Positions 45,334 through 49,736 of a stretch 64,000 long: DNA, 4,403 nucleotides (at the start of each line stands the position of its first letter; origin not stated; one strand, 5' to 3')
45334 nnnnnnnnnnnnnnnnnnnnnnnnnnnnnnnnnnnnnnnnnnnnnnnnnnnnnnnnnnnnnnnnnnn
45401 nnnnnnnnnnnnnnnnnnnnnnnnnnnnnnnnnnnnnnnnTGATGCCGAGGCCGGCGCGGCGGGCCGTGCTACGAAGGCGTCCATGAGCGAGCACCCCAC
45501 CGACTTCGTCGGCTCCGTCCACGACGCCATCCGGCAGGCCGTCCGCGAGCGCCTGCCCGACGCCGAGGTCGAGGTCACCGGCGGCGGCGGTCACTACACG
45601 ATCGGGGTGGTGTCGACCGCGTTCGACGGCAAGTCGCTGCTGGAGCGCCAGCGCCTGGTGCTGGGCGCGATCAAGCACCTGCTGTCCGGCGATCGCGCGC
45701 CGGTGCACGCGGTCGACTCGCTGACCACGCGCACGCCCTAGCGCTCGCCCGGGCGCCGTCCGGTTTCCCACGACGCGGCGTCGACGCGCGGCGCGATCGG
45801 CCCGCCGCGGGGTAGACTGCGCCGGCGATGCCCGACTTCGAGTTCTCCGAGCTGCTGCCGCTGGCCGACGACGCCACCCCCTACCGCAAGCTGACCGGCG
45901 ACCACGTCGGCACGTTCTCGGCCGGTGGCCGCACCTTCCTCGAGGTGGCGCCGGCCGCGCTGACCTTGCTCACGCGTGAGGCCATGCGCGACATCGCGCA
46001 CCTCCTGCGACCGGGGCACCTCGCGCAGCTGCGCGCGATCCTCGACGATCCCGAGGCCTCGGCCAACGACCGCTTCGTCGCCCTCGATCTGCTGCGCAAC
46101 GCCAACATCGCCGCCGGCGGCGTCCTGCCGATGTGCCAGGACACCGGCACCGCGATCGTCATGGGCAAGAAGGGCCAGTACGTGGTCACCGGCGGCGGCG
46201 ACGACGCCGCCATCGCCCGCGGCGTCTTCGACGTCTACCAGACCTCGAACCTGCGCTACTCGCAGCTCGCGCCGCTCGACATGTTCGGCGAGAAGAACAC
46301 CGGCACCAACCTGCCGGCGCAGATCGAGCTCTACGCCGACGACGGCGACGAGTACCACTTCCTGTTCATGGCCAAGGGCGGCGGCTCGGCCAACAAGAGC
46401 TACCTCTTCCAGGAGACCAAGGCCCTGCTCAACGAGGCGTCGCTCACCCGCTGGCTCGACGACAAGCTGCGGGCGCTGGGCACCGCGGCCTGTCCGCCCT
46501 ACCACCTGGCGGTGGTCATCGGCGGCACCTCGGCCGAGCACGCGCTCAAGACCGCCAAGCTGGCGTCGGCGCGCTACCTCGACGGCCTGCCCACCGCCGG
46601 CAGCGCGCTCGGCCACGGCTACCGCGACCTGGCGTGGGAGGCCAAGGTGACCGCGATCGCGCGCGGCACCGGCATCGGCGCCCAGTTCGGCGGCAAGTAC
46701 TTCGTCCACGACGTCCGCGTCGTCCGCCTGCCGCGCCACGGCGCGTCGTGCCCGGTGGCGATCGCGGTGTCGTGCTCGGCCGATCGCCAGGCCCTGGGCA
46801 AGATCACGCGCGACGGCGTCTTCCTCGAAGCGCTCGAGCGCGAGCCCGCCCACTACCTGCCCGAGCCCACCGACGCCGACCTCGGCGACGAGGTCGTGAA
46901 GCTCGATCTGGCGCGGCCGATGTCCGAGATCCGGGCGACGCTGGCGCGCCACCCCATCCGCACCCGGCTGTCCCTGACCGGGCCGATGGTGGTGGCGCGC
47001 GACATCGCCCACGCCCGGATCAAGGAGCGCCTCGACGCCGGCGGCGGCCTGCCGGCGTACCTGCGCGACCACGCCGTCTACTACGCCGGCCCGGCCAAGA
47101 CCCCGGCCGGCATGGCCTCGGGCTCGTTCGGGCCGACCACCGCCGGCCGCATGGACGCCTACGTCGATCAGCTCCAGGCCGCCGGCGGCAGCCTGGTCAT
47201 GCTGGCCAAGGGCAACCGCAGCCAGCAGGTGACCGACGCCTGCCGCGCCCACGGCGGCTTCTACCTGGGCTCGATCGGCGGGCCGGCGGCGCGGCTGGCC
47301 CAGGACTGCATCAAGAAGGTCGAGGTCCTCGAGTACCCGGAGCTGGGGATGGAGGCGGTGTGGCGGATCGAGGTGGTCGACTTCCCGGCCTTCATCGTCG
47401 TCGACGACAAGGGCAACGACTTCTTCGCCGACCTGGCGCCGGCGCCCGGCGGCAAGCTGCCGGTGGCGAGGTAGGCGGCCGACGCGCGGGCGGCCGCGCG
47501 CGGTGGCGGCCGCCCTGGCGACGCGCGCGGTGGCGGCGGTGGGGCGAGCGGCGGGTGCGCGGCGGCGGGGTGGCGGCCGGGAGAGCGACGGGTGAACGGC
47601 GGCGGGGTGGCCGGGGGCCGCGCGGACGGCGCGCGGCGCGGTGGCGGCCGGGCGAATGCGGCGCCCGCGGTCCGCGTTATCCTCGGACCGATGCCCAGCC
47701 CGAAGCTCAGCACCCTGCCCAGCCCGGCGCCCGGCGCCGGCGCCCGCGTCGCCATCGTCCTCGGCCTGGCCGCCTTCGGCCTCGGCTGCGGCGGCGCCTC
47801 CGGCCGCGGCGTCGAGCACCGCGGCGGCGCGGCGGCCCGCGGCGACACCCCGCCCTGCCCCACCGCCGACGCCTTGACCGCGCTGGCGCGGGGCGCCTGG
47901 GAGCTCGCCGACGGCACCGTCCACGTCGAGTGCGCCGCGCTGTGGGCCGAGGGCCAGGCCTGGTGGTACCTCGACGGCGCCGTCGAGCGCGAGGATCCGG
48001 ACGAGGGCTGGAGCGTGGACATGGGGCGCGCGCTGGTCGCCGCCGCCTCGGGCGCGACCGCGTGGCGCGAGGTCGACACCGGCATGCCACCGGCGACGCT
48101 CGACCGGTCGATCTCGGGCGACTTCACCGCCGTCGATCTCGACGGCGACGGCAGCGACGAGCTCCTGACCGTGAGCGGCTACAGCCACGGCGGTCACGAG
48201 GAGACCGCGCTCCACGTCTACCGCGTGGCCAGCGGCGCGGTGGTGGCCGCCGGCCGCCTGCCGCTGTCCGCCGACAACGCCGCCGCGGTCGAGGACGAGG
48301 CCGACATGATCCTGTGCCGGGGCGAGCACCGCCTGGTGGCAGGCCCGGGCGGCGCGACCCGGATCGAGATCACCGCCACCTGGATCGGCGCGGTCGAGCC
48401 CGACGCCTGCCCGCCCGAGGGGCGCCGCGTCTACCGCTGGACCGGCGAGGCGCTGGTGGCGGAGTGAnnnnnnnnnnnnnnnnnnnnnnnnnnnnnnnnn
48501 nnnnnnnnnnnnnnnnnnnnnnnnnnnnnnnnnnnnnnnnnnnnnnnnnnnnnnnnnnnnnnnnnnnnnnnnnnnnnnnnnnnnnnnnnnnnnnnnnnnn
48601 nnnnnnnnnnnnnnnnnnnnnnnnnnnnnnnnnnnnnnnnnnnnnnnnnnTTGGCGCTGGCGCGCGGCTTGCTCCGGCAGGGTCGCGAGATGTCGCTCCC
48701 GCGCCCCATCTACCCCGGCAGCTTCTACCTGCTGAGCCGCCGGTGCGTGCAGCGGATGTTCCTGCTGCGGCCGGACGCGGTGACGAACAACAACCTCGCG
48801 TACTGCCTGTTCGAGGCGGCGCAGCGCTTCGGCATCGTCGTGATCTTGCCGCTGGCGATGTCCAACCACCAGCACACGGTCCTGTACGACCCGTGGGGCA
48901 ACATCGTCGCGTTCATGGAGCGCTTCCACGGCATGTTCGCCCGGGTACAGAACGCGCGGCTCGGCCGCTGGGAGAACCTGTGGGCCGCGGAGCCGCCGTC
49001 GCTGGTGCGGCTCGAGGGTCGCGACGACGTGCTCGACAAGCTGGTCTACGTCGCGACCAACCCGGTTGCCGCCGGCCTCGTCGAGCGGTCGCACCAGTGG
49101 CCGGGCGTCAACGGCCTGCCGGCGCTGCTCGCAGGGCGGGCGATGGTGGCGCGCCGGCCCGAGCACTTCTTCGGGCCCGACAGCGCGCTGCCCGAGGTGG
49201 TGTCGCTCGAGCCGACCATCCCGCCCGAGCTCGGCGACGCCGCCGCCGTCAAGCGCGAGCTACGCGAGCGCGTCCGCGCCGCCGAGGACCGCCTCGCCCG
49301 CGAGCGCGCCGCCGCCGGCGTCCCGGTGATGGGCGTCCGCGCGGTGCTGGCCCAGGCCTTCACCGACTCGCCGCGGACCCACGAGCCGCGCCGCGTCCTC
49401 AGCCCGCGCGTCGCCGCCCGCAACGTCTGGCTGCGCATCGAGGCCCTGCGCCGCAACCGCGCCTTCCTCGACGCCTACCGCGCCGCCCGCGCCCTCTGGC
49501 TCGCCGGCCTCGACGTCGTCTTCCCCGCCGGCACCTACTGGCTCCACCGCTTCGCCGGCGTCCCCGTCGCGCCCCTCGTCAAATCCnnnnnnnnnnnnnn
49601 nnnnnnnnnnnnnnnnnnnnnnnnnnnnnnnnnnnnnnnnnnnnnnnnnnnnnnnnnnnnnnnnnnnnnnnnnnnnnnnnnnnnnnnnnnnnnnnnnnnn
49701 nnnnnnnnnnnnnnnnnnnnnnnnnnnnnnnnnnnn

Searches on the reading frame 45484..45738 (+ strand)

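Call 25: search_protein_families(library=pfam, proteins=[window:45484-45738:+])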
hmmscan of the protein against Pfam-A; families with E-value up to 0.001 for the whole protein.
window:45484-45738:+ (85 aa): 1 family
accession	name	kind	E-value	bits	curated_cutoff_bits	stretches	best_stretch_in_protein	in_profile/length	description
PF01722.23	BolA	-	1.8e-10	41.4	25.7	1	32-85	25-74/76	BolA-like protein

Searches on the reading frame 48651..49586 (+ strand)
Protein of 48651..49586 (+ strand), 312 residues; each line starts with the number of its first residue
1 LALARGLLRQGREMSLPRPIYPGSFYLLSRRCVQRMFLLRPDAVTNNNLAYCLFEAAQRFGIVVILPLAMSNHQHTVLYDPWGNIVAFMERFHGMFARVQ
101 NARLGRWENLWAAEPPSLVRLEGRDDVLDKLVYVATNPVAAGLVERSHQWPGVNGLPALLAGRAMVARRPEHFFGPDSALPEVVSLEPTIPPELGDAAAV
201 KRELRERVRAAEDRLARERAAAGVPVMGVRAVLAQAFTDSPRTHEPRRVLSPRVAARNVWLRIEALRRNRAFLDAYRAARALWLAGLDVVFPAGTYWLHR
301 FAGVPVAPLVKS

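Call 24: search_protein_families(library=pfam, proteins=[window:48651-49586:+])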
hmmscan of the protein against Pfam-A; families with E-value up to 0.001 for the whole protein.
window:48651-49586:+ (312 aa): 0 families

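Call 51: search_protein_families(library=pfam, proteins=[window:48690-49586:+], max_evalue=10)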
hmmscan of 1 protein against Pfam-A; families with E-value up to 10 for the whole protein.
seq(299 aa): 0 families

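Call 52: search_protein_families(library=ncbifam, proteins=[window:48690-49586:+], max_evalue=10)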
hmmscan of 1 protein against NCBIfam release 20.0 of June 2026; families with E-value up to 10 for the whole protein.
seq(299 aa): 1 family
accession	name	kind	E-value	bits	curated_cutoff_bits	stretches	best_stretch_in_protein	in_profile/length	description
NF047646.1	REP_Tyr_transpos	equivalog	2.4e-07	30.8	80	1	8-138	7-144/146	REP-associated tyrosine transposase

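Call 66: search_solved_structures(query=window:48690-49586:+, max_evalue=10, show_alignments=2)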
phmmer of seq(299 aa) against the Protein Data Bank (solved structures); distinct sequences matched with E-value up to 10: 1.
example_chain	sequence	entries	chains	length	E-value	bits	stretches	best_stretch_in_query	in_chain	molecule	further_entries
8fem_A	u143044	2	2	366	0.38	13.4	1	110-168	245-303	Dihydroflavonol 4-Reductase | Panicum virgatum Dihydroflavonol 4-Reductase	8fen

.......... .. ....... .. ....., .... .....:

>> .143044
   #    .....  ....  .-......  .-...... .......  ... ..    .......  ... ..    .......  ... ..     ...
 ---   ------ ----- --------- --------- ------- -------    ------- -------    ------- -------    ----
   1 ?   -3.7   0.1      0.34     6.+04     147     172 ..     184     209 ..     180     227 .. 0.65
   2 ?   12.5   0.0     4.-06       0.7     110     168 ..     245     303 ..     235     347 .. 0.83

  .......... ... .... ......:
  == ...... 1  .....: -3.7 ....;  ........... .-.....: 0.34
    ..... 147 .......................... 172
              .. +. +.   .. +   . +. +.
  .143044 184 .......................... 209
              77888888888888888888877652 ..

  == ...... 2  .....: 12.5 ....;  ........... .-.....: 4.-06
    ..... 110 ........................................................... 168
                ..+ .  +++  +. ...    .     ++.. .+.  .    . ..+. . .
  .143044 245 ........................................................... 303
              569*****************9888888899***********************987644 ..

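Call 75: find_homologous_proteins(query=window:48690-49586:+, max_evalue=0.001)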
Query window:48690-49586:+ (299 aa): 1223 proteins with E <= 0.001 among 8000 candidates; the best 120 are listed.
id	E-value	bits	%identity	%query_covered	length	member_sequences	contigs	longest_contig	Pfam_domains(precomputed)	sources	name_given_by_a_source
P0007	5.1e-191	652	97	100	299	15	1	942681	-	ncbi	-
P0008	1.5e-116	407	64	99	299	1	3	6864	-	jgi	jgi:putative transposase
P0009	1.1e-115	404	61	100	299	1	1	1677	-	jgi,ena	-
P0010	2.8e-115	403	63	98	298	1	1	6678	-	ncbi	-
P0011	1.4e-114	401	63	98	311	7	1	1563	-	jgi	-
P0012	1.8e-114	400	62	98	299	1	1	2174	-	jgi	jgi:REP element-mobilizing transposase RayT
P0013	4.9e-114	399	63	98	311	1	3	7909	-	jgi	jgi:putative transposase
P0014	1.1e-113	398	63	98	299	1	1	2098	-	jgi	jgi:REP element-mobilizing transposase RayT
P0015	1.8e-113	397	62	98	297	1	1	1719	-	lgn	-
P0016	8.9e-113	395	62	99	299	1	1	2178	-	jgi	jgi:REP element-mobilizing transposase RayT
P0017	1.8e-112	394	63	98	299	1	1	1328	-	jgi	jgi:REP element-mobilizing transposase RayT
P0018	2.0e-112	394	62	98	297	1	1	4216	-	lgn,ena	-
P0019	3.1e-112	393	62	98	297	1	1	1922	-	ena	-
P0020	4.6e-112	392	62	98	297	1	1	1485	-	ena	-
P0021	8.2e-112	392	62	98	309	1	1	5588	-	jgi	jgi:hypothetical protein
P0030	3.8e-110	386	62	98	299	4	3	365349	-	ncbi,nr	ncbi:MAG: hypothetical protein H6709_03725 [Kofleriaceae bacterium]|nr:hypothetical protein [Myxococ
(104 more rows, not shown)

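Call 76: find_encoding_contigs(protein=P0007, flank=10000, max_places=3)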
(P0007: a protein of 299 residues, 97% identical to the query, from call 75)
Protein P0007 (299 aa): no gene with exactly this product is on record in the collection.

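Call 77: find_encoding_contigs(protein=P0030, flank=4000, max_places=3)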
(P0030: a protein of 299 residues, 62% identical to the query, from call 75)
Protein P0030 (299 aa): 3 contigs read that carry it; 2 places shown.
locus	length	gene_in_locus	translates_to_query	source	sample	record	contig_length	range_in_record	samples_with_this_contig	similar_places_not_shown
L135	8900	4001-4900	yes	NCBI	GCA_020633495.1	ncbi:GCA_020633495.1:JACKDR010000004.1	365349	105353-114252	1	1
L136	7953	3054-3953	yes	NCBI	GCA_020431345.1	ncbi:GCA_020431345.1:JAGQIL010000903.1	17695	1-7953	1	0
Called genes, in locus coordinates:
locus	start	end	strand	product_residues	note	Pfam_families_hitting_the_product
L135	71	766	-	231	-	-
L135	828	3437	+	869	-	PF13620:CarboxypepD_reg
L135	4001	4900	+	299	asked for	-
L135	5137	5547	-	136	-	-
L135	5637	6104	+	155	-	PF13508:Acetyltransf_7 (weak), PF13673:Acetyltransf_10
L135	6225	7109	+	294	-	PF02412:TSP_3 (faint)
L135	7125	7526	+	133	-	PF25056:DUF7793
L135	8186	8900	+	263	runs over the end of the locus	-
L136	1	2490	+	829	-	PF13620:CarboxypepD_reg (weak)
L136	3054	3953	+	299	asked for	-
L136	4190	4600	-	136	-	-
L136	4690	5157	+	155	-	PF13508:Acetyltransf_7 (weak), PF13673:Acetyltransf_10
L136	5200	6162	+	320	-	PF02412:TSP_3 (faint)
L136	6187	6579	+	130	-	PF25056:DUF7793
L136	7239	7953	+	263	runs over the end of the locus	-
